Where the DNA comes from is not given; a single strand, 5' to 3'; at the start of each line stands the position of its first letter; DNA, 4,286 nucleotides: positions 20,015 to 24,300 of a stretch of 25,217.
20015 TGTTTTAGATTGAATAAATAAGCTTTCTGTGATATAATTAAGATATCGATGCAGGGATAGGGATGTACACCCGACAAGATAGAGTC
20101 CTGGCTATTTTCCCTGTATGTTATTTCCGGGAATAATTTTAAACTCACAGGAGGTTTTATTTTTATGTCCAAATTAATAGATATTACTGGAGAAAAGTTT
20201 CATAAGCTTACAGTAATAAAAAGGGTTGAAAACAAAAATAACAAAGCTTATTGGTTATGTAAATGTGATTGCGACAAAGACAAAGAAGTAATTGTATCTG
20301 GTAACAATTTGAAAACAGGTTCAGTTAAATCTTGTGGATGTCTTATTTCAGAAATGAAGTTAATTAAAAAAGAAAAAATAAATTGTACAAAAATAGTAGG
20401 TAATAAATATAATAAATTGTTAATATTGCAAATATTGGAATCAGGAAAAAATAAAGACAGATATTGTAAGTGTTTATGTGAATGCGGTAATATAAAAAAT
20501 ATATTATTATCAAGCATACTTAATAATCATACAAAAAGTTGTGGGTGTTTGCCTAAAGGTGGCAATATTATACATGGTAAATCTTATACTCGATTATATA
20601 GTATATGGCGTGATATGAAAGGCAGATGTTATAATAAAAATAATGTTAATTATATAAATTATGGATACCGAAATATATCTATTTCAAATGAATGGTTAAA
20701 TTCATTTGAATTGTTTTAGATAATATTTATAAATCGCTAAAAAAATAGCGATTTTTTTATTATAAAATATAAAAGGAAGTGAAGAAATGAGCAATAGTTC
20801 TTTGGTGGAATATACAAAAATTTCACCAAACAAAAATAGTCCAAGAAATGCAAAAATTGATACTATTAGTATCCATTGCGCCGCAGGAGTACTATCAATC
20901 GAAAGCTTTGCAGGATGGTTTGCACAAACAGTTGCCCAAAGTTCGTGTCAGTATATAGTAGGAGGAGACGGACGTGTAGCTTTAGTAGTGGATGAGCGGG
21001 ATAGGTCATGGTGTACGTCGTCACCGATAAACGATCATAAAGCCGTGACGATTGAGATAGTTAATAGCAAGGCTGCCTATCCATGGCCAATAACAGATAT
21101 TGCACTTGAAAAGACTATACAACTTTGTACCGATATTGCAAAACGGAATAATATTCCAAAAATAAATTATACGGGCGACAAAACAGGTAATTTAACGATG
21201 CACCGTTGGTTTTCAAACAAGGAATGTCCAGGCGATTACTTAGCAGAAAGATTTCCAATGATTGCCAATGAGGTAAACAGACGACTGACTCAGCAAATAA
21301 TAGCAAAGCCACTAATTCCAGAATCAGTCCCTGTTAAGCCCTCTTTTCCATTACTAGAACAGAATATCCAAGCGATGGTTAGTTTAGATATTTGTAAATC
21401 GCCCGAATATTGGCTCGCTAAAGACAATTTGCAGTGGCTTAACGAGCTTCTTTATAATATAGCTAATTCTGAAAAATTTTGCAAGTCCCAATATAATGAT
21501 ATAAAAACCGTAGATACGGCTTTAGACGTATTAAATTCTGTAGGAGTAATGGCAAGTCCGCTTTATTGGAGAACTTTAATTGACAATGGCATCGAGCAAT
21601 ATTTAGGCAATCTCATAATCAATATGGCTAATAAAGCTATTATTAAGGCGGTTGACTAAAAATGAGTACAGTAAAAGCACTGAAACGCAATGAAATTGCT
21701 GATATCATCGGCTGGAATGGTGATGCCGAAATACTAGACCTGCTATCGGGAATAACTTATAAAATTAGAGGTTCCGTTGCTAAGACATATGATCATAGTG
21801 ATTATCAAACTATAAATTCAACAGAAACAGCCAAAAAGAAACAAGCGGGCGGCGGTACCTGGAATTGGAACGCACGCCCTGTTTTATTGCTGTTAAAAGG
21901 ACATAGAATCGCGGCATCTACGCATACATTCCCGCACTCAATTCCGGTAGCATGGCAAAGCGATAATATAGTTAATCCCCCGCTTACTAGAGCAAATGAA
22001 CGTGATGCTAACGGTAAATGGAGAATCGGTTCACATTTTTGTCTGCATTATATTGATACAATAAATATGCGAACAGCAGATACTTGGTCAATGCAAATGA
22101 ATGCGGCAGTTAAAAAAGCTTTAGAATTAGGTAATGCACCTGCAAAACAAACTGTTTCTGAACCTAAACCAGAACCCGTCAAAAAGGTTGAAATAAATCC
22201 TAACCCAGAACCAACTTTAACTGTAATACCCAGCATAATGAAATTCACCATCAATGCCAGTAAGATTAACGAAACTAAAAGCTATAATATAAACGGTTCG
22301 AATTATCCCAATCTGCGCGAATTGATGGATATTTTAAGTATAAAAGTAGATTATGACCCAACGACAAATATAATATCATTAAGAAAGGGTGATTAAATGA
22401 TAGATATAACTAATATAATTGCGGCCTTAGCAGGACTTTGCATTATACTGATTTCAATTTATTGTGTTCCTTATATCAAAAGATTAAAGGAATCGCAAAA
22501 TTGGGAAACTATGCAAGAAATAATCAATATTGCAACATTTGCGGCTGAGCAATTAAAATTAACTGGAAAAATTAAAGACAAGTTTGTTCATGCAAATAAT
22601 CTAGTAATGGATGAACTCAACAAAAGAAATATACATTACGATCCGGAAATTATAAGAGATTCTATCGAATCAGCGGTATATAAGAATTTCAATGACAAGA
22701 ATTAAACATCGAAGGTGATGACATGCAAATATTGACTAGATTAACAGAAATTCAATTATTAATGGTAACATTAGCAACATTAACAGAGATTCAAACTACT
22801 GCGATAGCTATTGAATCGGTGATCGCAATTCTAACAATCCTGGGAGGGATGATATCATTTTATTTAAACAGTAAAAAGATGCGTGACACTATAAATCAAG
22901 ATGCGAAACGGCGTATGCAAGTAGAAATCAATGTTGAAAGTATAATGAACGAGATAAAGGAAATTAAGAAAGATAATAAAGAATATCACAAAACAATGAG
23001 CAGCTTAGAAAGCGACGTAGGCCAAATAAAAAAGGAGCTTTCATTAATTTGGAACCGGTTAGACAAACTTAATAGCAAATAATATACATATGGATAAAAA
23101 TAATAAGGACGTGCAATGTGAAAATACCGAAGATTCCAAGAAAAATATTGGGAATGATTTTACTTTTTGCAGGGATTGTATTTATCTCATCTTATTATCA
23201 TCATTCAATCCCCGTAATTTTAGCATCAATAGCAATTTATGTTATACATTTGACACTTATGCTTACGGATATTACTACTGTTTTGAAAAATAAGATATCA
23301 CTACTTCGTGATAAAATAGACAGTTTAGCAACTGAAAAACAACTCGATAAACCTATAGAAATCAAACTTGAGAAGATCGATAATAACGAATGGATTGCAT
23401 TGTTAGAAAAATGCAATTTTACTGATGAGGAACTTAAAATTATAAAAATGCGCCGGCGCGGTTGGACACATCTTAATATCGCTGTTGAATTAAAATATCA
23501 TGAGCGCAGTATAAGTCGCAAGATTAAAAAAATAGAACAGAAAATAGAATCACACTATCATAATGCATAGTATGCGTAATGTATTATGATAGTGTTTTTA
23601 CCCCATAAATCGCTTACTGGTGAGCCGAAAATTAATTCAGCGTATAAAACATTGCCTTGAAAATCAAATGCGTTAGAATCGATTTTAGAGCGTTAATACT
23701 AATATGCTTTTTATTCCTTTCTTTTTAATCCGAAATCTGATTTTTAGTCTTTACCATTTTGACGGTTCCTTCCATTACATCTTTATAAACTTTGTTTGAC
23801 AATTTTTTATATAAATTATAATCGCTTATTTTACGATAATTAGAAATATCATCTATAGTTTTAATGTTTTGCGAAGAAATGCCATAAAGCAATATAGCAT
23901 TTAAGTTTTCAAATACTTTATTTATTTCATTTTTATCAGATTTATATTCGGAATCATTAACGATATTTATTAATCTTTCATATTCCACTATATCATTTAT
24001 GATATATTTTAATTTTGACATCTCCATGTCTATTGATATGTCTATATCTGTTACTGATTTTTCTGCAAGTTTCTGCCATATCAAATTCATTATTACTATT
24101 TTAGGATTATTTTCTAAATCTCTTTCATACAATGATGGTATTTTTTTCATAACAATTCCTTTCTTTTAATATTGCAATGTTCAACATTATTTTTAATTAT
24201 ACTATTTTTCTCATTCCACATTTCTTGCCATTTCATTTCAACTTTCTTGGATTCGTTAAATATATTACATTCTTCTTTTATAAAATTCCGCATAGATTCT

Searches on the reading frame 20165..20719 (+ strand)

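Call 7: search_protein_families(library=phrogs, proteins=[window:20165-20719:+], max_evalue=0.01)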
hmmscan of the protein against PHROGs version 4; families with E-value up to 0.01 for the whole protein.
window:20165-20719:+ (184 aa): 9 families
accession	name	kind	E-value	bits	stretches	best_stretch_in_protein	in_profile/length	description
phrog_374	-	DNA, RNA and nucleotide metabolism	2.2e-54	186.3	2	75-184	195-312/617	HNH endonuclease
phrog_3377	-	DNA, RNA and nucleotide metabolism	5.3e-15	56.8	1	136-184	6-54/196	HNH endonuclease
phrog_2081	-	DNA, RNA and nucleotide metabolism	2.1e-14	54.5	1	67-183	22-143/433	HNH endonuclease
phrog_8790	-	DNA, RNA and nucleotide metabolism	8e-11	43.3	1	137-184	18-64/241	restriction endonuclease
phrog_22195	-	unknown function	1.9e-07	32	2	7-61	10-59/148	-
phrog_953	-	DNA, RNA and nucleotide metabolism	1.7e-06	28.7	1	139-184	219-262/420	HNH endonuclease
phrog_18493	-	unknown function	0.001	20.1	0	4-37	57-88/136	-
phrog_13470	-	DNA, RNA and nucleotide metabolism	0.0013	19.9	1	2-76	7-85/152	HNH endonuclease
phrog_27240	-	unknown function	0.0018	19.6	1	8-71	8-67/132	-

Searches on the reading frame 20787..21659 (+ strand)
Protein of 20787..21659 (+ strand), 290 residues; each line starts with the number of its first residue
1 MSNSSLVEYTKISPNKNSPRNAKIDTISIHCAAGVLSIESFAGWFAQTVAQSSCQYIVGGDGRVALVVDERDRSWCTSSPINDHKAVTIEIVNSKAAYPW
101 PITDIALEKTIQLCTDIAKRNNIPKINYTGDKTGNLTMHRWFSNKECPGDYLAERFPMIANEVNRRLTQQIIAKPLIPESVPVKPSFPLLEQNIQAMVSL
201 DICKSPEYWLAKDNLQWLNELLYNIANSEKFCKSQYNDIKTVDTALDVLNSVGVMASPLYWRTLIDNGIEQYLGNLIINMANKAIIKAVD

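Call 8: search_protein_families(library=phrogs, proteins=[window:20787-21659:+], max_evalue=0.01)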
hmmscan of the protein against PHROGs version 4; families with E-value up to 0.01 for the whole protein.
window:20787-21659:+ (290 aa): 15 families
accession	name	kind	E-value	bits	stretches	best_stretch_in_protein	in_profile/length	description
phrog_7698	-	lysis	1.1e-49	170.9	1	1-185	1-174/316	endolysin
phrog_20388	-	lysis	9.8e-40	138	1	1-167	184-359/527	endolysin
phrog_1794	-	lysis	5.1e-25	89.6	1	1-172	30-200/336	amidase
phrog_19265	-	unknown function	3.1e-21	77.3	1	17-162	17-158/293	-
phrog_833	-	lysis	5.3e-21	76.6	1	2-157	6-157/294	endolysin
phrog_14048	-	lysis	4.9e-15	57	1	22-161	25-163/305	endolysin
phrog_1493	-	lysis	6.1e-09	36.5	1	9-166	18-166/394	endolysin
phrog_2338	-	lysis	2.2e-07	31.5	1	13-168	17-170/346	endolysin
phrog_9611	-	lysis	2.4e-07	31.6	1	17-157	16-159/246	endolysin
phrog_3393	-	lysis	6.3e-06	27.2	1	14-154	13-158/342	endolysin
phrog_1110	-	lysis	8.2e-05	23.1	1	46-145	45-141/301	endolysin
phrog_12609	-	lysis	0.00024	21.7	1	15-132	14-140/264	endolysin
phrog_8164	-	lysis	0.0009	19.7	1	14-143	16-148/320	endolysin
phrog_4018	-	lysis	0.0028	18.4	0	24-91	31-98/285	amidase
phrog_700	-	lysis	0.0064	16.9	0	15-79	201-262/491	endolysin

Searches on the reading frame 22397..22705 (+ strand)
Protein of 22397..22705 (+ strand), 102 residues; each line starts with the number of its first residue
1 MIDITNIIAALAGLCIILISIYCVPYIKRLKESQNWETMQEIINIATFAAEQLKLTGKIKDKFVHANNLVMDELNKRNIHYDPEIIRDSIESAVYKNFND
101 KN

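Call 8: search_protein_families(library=phrogs, proteins=[window:22397-22705:+], max_evalue=0.01)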
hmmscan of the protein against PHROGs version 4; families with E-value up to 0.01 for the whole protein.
window:22397-22705:+ (102 aa): 3 families
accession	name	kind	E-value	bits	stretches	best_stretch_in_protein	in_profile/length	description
phrog_6918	-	lysis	4.8e-19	69.5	1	1-97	2-98/114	holin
phrog_608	-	lysis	3.3e-08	34.8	1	4-101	8-106/111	holin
phrog_2609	-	lysis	2e-06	28.8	1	1-95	3-101/145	holin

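Call 42: find_encoding_contigs(protein=window:22397-22705:+, flank=10000, max_places=3)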
Protein window:22397-22705:+ (102 aa): 2 contigs read that carry it; 2 places shown.
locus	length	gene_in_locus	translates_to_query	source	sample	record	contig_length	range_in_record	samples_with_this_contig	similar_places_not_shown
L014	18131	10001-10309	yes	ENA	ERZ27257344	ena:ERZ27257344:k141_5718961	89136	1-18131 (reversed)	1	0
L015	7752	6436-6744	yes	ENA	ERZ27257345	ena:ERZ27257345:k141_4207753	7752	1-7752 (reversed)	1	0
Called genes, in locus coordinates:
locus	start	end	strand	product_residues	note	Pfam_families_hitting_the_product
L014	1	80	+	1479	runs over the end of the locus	PF10145:PhageMin_Tail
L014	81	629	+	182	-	-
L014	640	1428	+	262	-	PF23140:Gp80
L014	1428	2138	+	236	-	-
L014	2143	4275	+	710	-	-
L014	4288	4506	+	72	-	-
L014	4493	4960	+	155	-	-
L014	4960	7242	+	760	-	PF13415:Beta-prop_FBX42 (faint), PF24996:NANM (faint), PF01344:Kelch_1 (faint), PF13964:Beta-prop_Calicin (faint), PF24981:Beta-prop_ATRN-LZTR1 (faint), PF25210:Kelch_FKB95, PF24681:Kelch_KLHDC2_KLHL20_DRC7 (weak)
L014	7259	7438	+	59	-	-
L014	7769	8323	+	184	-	-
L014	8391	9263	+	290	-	PF01510:Amidase_2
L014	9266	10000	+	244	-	-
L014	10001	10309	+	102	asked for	PF09682:Phage_holin_6_1 (weak)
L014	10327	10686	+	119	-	-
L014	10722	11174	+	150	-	-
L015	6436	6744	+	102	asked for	PF09682:Phage_holin_6_1 (weak)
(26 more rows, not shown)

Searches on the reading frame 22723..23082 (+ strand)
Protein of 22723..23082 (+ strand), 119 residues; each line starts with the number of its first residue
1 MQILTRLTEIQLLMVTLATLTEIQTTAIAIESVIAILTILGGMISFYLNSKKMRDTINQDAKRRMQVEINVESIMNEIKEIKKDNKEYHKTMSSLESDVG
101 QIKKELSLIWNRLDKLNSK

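Call 8: search_protein_families(library=phrogs, proteins=[window:22723-23082:+], max_evalue=0.01)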
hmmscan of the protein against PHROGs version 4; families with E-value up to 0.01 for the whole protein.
window:22723-23082:+ (119 aa): 6 families
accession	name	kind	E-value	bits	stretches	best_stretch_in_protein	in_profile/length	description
phrog_1863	-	unknown function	3.2e-08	34.4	1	32-118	7-93/97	-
phrog_6664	-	unknown function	0.0001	23.7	1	28-106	6-94/97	-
phrog_3671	-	unknown function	0.00051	21.2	1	29-98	11-72/87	-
phrog_13644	-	unknown function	0.0024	19.4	1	57-117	8-68/113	-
phrog_5553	-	unknown function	0.0035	18.6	1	73-118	11-56/114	-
phrog_1009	-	unknown function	0.0074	17.4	0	30-115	11-80/103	-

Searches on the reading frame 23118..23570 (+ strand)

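Call 8: search_protein_families(library=phrogs, proteins=[window:23118-23570:+], max_evalue=0.01)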
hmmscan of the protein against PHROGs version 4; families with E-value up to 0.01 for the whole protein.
window:23118-23570:+ (150 aa): 3 families
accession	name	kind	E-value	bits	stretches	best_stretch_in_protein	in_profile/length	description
phrog_5767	-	transcription regulation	2.3e-05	24.9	1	95-148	284-337/393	sigma factor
phrog_8340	-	unknown function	3.2e-05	25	1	95-145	87-137/152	-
phrog_3512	-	transcription regulation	0.0028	18.9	1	97-148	62-114/130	sigma factor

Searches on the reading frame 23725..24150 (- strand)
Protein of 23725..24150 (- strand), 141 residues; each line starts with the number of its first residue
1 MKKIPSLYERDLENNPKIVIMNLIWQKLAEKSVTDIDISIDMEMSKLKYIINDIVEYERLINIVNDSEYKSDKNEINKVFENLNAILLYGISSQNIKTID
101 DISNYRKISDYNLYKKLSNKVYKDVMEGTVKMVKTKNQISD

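Call 8: search_protein_families(library=phrogs, proteins=[window:23725-24150:-], max_evalue=0.01)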
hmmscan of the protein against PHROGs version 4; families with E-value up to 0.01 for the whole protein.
window:23725-24150:- (141 aa): 1 family
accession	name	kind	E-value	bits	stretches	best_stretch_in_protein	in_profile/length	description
phrog_7560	-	unknown function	0.0096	17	0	63-85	40-62/86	-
